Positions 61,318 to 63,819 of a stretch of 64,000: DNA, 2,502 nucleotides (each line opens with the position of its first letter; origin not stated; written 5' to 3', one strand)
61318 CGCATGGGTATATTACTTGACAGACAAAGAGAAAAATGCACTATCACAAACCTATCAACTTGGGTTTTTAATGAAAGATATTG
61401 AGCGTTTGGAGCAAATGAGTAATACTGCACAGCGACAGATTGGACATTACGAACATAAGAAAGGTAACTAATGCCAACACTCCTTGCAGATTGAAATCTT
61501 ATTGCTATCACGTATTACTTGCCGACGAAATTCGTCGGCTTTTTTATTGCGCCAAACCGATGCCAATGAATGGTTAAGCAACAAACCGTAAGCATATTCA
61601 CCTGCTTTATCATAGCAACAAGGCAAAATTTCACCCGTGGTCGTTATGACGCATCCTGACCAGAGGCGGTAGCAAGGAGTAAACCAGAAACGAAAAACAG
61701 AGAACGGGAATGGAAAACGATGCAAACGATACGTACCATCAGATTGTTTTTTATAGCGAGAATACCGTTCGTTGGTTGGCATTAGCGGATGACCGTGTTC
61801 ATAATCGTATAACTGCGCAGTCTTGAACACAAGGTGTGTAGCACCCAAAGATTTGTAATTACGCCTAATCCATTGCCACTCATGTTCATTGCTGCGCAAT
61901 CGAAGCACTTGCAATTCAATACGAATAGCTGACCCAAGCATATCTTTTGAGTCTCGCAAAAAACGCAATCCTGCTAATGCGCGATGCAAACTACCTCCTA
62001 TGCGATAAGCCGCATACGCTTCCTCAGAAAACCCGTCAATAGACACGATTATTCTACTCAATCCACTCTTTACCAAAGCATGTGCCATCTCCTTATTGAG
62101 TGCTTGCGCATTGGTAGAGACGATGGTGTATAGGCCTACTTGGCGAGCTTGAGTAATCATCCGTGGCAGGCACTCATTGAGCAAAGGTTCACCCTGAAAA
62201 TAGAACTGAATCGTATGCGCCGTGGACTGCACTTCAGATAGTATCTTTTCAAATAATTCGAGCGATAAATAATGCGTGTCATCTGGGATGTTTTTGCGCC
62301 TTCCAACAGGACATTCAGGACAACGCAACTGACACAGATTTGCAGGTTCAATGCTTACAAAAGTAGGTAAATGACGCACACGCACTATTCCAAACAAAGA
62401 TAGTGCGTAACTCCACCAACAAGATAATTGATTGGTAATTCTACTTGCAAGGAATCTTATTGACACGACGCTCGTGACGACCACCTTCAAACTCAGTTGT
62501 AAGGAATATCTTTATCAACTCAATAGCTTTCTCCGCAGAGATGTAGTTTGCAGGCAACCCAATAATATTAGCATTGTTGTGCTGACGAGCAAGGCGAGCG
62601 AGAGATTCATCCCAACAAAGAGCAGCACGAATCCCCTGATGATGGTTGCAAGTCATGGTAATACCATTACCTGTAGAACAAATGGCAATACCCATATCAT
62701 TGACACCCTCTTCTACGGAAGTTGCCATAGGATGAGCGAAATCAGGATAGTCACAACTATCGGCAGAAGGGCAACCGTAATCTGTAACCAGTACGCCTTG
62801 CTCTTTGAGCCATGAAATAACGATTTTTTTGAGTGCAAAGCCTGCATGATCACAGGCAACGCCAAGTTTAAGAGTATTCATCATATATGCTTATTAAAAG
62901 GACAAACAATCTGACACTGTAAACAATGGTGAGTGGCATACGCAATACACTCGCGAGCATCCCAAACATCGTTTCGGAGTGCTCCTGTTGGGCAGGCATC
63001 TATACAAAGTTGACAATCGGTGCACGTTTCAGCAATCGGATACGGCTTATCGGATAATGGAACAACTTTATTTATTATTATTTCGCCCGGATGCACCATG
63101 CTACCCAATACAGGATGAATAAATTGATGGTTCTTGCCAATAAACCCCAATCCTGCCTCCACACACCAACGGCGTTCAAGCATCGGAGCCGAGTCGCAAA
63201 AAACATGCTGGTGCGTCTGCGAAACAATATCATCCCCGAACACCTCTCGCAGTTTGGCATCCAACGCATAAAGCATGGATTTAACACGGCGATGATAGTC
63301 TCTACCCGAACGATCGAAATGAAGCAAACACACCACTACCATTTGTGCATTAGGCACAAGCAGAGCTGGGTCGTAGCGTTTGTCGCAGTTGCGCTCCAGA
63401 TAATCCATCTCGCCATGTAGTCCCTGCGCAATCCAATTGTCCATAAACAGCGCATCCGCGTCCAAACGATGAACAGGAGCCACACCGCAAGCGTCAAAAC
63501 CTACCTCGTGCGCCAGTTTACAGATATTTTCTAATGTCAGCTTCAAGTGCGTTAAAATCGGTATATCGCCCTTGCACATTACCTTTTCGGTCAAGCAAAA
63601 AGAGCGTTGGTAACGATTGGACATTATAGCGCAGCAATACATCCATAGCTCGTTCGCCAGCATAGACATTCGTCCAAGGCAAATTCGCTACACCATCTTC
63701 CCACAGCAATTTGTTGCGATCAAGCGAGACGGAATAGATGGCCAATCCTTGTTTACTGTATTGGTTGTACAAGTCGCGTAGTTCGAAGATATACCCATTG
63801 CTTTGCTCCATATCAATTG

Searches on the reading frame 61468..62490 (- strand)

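Call 89: search_protein_families(library=pfam, proteins=[window:61468-62490:-], max_evalue=0.0001)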
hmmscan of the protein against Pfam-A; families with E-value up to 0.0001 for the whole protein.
window:61468-62490:- (340 aa): 2 families
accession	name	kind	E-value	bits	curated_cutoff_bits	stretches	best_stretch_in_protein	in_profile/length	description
PF04055.27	Radical_SAM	-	8.2e-12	46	29.5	1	47-181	1-139/166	Radical SAM superfamily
PF13186.11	SPASM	-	2.2e-11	44.3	21.5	1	273-339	1-67/67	Iron-sulfur cluster-binding domain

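Call 90: search_protein_families(library=ncbifam, proteins=[window:61468-62490:-], max_evalue=0.001)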
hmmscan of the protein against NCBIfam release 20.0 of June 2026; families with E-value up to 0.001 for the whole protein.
window:61468-62490:- (340 aa): 38 families (the best 25 are shown)
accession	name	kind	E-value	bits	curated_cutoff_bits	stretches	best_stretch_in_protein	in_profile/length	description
TIGR04317.1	W_rSAM_matur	equivalog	9.5e-23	80.9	380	1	45-222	6-181/349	tungsten cofactor oxidoreductase radical SAM maturase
TIGR04311.1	rSAM_Geo_metal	subfamily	2.2e-21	76.4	400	1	42-231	2-193/423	radical SAM/SPASM family putative metalloenzyme maturase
TIGR04545.1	rSAM_ahbD_hemeb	equivalog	1.1e-17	64.5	500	1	48-182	5-138/339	heme b synthase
TIGR04321.1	spiroSPASM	subfamily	3.1e-16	59.1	250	1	38-209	226-402/510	spiro-SPASM protein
TIGR02109.1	PQQ_syn_pqqE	equivalog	4.4e-15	55.5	381.35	1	41-318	5-285/358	pyrroloquinoline quinone biosynthesis protein PqqE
TIGR04055.1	rSAM_NirJ2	equivalog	7.5e-15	55.3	500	1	45-181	2-136/326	putative heme d1 biosynthesis radical SAM protein NirJ2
NF050035.1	rSAM_WgK_link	exception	1e-12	47.8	650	1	40-179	6-144/367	radical SAM/SPASM peptide maturase WgkB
NF045574.1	sacti_mat_StsB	exception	4.4e-12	45.6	625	1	52-180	105-230/466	StsB family radical SAM/SPASM domain sactipeptide maturase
TIGR04546.1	rSAM_ahbC_deAc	equivalog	1.5e-11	43.8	650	1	51-181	47-175/390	12,18-didecarboxysiroheme deacetylase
TIGR03961.1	rSAM_PTO1314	hypoth_equivalog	1.9e-11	43.9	306.05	1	38-189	18-159/332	PTO1314 family radical SAM protein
TIGR02666.1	moaA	equivalog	7.6e-11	41.6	284.05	1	51-176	18-148/336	GTP 3',8-cyclase MoaA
NF033640.1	N_Twi_rSAM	subfamily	1.2e-10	41.1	170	1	273-340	5-71/398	twitch domain-containing radical SAM protein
TIGR04466.1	rSAM_BlsE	equivalog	2.4e-10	40.4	400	1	68-176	24-132/327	cytosylglucuronate decarboxylase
TIGR04347.1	pseudo_SAM_Halo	equivalog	2.9e-10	40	525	1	51-179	46-172/390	TIGR04347 family pseudo-SAM/SPASM protein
TIGR04054.1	rSAM_NirJ1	equivalog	3.9e-10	38.9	650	1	45-181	38-172/387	putative heme d1 biosynthesis radical SAM protein NirJ1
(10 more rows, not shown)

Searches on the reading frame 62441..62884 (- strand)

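Call 90: search_protein_families(library=ncbifam, proteins=[window:62441-62884:-], max_evalue=0.001)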
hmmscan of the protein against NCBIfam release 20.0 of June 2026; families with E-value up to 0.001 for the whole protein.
window:62441-62884:- (147 aa): 12 families
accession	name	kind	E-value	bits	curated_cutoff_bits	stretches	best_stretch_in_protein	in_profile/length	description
NF004051.0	PRK05571.1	subfamily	4.1e-51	172.7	135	1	6-144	3-142/149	ribose-5-phosphate isomerase B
TIGR00689.1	rpiB_lacA_lacB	subfamily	2.1e-48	163.9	88.3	1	9-144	3-139/145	RpiB/LacA/LacB family sugar-phosphate isomerase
TIGR01120.1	rpiB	equivalog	1.1e-42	145.3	138.65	1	7-144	2-139/143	ribose 5-phosphate isomerase B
TIGR02133.1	RPI_actino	equivalog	7e-34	116.8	168.2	1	6-144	2-142/148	ribose-5-phosphate isomerase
NF006381.0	PRK08622.1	equivalog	1.8e-25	89.7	234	1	6-140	2-136/171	galactose-6-phosphate isomerase subunit LacB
NF051858.1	EryPhIsonDerIRhiz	equivalog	3.7e-22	79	240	1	6-134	2-132/150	D-erythrulose-4-phosphate isomerase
NF006380.0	PRK08621.1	equivalog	5.2e-22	78.8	164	1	9-142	5-136/142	galactose-6-phosphate isomerase subunit LacA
NF009258.0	PRK12615.1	equivalog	3.6e-19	69.3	325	1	5-139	1-135/171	galactose-6-phosphate isomerase subunit LacB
NF009257.0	PRK12613.1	equivalog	4.3e-19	69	243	1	10-143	6-136/141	galactose-6-phosphate isomerase subunit LacA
TIGR01118.1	lacA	equivalog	3e-18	66.3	181.1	1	9-142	5-136/141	galactose-6-phosphate isomerase subunit LacA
TIGR01119.1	lacB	equivalog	3e-18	66.1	312.55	1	6-138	2-134/171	galactose-6-phosphate isomerase subunit LacB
NF006753.0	PRK09273.1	equivalog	1.3e-07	31.2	137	1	28-112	28-114/211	hypothetical protein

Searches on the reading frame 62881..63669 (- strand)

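Call 89: search_protein_families(library=pfam, proteins=[window:62881-63669:-], max_evalue=0.0001)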
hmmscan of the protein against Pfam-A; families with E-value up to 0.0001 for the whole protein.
window:62881-63669:- (262 aa): 6 families
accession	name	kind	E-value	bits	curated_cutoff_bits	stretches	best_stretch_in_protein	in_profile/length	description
PF13484.11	Fer4_16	-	2.3e-08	35.1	30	1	215-247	1-35/66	4Fe-4S double cluster binding domain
PF00037.32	Fer4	-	5.4e-07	29.6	21.1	1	211-232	3-24/24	4Fe-4S binding domain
PF12838.12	Fer4_7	-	2.8e-06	28.1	27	0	209-230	31-52/52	4Fe-4S dicluster domain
PF12837.12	Fer4_6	-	5.6e-05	23.3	25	0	214-231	7-24/24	4Fe-4S binding domain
PF08331.15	QueG_DUF1730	-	6.8e-05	23.1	25.1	0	98-160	1-77/77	Epoxyqueuosine reductase QueG, DUF1730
PF12800.12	Fer4_4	-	7.1e-05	23.3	24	0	214-229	2-17/17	4Fe-4S binding domain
